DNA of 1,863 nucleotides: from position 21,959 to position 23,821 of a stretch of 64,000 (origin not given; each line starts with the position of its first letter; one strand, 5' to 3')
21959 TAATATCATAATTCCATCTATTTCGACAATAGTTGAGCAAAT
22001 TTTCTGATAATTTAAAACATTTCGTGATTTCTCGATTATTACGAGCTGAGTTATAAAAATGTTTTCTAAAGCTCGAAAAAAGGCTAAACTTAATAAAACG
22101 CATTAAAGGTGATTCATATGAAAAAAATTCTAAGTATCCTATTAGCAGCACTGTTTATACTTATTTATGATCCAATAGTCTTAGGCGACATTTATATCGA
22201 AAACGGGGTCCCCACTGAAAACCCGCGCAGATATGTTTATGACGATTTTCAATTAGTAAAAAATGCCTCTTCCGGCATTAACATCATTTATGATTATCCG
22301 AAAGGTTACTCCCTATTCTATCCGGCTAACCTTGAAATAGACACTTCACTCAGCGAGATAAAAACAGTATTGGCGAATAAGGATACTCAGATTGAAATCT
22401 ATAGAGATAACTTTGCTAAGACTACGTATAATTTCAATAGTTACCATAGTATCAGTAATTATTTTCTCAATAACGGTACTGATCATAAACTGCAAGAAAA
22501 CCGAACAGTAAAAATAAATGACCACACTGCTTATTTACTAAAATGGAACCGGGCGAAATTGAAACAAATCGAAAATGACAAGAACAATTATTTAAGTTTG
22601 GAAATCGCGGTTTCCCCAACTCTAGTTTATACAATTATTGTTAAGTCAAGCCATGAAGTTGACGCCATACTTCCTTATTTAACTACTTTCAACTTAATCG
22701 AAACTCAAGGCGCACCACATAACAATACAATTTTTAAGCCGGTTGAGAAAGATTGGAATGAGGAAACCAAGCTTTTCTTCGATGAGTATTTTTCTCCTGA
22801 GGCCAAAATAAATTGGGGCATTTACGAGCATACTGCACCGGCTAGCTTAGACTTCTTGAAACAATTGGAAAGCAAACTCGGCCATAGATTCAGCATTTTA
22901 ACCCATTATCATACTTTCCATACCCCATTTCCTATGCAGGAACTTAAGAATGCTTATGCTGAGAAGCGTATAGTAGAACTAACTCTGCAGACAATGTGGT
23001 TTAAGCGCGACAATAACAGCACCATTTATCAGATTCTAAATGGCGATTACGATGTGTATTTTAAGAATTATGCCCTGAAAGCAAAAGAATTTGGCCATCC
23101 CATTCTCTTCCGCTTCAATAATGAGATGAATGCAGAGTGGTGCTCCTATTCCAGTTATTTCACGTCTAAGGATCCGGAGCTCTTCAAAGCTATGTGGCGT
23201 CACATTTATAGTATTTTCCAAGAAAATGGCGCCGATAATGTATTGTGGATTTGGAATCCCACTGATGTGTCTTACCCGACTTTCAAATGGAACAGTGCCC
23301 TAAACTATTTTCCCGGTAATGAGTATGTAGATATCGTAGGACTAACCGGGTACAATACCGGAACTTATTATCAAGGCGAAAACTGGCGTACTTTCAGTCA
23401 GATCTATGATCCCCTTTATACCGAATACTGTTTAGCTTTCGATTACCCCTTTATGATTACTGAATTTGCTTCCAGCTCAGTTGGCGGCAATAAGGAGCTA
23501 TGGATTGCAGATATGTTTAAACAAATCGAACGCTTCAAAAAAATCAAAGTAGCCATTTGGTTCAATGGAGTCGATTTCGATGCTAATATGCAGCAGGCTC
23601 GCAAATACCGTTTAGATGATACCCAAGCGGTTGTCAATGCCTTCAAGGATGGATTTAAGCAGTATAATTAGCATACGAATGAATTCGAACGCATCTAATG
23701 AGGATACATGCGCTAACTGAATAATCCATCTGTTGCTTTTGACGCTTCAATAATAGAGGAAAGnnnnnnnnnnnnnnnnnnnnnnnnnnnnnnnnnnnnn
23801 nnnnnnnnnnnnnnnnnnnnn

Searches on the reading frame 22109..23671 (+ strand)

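Call 31: search_protein_families(library=pfam, proteins=[window:22109-23671:+], max_evalue=0.001)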
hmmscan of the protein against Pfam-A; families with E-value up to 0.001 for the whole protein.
window:22109-23671:+ (520 aa): 1 family
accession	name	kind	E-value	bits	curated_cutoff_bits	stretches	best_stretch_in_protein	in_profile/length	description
PF02156.21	Glyco_hydro_26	-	1e-14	55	20.2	1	304-435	126-250/311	Glycosyl hydrolase family 26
